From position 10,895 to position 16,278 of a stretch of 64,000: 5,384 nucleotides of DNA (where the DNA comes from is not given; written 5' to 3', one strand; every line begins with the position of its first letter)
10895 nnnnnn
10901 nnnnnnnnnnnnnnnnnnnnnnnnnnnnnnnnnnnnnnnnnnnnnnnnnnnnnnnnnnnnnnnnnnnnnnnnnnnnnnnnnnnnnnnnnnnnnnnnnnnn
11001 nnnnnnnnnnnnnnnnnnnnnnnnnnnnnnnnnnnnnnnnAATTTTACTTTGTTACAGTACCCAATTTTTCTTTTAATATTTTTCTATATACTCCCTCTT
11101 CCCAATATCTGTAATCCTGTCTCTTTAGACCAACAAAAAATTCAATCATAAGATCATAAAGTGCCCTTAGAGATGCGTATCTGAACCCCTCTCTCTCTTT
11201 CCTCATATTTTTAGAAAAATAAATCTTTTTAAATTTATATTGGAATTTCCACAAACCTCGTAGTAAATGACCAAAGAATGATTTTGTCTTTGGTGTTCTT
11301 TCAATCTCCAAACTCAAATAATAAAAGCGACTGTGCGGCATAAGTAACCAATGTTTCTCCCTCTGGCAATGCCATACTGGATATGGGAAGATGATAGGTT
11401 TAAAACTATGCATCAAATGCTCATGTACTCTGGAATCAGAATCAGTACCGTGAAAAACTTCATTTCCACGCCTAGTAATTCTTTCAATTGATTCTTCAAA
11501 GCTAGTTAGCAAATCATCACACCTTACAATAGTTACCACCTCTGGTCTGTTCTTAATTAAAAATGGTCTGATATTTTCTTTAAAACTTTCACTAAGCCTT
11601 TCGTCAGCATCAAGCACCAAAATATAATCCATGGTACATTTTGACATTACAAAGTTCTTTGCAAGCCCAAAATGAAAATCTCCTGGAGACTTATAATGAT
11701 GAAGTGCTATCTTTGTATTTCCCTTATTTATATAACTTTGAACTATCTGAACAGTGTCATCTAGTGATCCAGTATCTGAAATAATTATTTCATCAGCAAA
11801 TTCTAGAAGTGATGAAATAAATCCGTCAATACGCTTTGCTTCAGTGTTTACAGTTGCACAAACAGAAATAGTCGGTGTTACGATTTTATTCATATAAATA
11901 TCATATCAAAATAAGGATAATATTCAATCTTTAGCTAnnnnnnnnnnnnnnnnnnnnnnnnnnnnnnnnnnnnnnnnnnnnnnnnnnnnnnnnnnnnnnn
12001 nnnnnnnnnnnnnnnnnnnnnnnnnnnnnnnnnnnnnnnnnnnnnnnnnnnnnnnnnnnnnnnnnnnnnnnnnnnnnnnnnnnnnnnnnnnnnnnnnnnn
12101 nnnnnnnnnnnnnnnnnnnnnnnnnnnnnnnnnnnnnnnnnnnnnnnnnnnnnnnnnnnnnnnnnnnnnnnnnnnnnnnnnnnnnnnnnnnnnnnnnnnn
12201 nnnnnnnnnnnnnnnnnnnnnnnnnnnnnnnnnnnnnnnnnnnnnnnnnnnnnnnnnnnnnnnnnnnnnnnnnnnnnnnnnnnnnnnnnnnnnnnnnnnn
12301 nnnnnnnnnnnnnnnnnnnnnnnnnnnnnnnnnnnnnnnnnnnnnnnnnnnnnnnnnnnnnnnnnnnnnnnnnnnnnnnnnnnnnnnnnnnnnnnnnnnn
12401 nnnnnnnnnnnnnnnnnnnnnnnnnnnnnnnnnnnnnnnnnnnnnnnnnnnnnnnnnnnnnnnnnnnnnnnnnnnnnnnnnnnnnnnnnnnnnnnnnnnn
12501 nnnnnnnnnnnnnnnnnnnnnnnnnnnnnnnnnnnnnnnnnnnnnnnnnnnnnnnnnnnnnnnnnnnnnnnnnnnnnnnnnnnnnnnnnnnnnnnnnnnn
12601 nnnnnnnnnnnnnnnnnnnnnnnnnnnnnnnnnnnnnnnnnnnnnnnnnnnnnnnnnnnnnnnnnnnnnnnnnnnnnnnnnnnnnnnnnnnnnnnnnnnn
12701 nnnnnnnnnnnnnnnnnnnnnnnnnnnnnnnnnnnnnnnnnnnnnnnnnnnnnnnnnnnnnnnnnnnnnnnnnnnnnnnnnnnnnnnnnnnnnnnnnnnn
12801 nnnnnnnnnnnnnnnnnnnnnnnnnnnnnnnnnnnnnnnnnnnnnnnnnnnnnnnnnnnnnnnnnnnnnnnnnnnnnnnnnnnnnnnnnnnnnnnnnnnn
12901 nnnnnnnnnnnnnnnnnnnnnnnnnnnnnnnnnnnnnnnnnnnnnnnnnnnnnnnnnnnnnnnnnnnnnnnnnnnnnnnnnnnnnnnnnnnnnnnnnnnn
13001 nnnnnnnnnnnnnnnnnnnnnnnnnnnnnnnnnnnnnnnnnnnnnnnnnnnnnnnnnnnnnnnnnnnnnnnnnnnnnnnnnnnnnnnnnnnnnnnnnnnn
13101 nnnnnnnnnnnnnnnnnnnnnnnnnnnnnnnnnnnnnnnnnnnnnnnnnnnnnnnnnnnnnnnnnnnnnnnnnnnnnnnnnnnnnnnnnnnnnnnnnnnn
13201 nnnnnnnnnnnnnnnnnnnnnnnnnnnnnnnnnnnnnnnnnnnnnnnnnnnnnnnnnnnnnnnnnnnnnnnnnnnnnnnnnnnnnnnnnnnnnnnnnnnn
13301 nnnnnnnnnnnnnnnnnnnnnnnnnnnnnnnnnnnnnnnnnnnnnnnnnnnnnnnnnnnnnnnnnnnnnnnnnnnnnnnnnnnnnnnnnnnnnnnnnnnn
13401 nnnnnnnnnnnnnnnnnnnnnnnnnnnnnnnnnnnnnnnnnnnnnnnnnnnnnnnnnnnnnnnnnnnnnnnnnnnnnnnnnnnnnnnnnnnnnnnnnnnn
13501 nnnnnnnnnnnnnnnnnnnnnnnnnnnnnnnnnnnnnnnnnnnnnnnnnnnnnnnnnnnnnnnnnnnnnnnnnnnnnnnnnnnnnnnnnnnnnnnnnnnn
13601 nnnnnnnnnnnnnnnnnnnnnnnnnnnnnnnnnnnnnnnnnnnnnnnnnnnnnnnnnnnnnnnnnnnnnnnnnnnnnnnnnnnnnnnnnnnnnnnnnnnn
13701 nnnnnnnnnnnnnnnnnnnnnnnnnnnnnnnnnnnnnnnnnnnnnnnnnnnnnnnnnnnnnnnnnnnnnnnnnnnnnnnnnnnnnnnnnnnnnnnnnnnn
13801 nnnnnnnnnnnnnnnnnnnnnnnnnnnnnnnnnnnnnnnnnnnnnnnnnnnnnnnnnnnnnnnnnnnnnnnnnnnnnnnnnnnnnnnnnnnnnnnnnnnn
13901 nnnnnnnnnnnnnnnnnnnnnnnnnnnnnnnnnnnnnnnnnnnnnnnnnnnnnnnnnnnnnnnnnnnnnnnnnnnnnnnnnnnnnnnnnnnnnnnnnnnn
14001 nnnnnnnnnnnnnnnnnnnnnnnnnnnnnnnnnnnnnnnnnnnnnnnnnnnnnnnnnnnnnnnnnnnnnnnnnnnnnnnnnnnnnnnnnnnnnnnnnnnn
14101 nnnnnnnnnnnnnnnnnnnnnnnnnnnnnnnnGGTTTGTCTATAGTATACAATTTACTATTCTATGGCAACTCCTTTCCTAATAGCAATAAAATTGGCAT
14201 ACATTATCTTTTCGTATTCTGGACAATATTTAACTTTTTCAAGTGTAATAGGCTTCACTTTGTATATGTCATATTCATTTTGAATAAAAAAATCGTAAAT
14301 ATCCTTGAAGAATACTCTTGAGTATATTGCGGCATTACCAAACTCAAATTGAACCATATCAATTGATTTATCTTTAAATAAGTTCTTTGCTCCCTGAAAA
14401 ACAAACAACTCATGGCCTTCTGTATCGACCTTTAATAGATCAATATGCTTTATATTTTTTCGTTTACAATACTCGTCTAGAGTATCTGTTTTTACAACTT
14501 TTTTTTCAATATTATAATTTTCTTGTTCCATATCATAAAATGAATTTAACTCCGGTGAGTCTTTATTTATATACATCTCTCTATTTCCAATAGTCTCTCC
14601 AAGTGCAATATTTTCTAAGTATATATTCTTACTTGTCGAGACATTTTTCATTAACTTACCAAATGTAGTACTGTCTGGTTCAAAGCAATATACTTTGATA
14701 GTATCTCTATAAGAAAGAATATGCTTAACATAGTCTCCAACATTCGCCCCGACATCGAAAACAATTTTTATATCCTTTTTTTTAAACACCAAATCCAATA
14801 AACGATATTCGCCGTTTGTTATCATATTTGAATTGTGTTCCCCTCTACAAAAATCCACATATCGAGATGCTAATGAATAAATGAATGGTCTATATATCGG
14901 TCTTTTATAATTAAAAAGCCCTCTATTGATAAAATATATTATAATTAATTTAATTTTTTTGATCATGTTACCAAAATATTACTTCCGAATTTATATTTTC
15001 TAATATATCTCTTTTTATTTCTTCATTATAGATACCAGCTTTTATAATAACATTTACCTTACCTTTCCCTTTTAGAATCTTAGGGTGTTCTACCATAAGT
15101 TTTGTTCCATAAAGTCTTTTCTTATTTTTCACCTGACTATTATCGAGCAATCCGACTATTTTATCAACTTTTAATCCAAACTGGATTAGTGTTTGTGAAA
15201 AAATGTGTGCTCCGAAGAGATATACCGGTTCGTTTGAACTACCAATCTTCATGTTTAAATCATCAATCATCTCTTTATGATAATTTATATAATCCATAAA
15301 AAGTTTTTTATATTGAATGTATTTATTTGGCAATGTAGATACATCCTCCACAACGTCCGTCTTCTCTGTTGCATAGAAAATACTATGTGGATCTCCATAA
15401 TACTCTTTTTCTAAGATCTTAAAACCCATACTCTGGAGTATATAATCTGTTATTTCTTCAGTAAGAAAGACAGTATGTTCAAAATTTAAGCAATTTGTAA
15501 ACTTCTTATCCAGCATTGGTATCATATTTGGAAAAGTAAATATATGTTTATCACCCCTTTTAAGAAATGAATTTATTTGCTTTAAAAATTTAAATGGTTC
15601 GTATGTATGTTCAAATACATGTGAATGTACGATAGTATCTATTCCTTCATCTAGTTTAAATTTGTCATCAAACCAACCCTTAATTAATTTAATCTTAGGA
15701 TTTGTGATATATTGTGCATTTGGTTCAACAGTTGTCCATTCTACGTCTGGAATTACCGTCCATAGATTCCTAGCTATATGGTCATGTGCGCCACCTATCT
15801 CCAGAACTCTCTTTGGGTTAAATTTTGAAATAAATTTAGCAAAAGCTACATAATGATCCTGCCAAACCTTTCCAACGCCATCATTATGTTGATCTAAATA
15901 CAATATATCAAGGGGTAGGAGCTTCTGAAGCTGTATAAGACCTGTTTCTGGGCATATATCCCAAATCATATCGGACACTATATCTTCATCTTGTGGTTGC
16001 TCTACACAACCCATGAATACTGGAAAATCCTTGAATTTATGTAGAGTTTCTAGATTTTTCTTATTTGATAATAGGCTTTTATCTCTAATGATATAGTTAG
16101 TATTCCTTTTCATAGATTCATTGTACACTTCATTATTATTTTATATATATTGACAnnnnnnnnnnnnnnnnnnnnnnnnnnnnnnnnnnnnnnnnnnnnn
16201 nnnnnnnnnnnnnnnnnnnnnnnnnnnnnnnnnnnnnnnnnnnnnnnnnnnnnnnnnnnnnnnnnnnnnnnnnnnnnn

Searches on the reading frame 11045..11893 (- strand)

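Call 6: search_protein_families(library=pfam, proteins=[window:11045-11893:-], max_evalue=0.0001)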
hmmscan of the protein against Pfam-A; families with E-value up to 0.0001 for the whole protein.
window:11045-11893:- (282 aa): 3 families
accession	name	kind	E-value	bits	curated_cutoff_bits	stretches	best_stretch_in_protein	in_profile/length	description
PF00535.33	Glycos_transf_2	-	1.2e-14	55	23.3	1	11-134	2-127/168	Glycosyl transferase family 2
PF13704.12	Glyco_tranf_2_4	-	8.4e-07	29.8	27.5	1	18-109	3-95/98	Glycosyl transferase family 2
PF10111.15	Glyco_tranf_2_2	-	5.3e-05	23.3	27.3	1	34-101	30-95/276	Glycosyltransferase like family 2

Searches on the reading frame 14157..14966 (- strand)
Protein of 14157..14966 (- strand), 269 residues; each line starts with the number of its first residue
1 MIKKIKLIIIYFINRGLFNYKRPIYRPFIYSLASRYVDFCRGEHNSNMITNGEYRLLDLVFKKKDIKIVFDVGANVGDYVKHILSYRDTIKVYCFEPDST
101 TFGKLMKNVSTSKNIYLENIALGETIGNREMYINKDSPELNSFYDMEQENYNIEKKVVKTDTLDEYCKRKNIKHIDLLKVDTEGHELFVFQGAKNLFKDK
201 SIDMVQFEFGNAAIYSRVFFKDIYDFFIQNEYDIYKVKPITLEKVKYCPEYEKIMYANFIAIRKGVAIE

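Call 6: search_protein_families(library=pfam, proteins=[window:14157-14966:-], max_evalue=0.0001)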
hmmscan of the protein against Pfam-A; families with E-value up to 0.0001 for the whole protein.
window:14157-14966:- (269 aa): 1 family
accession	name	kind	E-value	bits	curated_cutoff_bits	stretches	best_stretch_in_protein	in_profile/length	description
PF05050.19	Methyltransf_21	-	1.1e-18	68.4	22.7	1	71-232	1-171/173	Methyltransferase FkbM domain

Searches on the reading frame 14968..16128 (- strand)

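Call 6: search_protein_families(library=pfam, proteins=[window:14968-16128:-], max_evalue=0.0001)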
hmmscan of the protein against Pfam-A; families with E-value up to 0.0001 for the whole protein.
window:14968-16128:- (386 aa): 1 family
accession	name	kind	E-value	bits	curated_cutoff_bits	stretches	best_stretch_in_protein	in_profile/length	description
PF13489.12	Methyltransf_23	-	2.8e-08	34.1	27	1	101-239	17-162/164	Methyltransferase domain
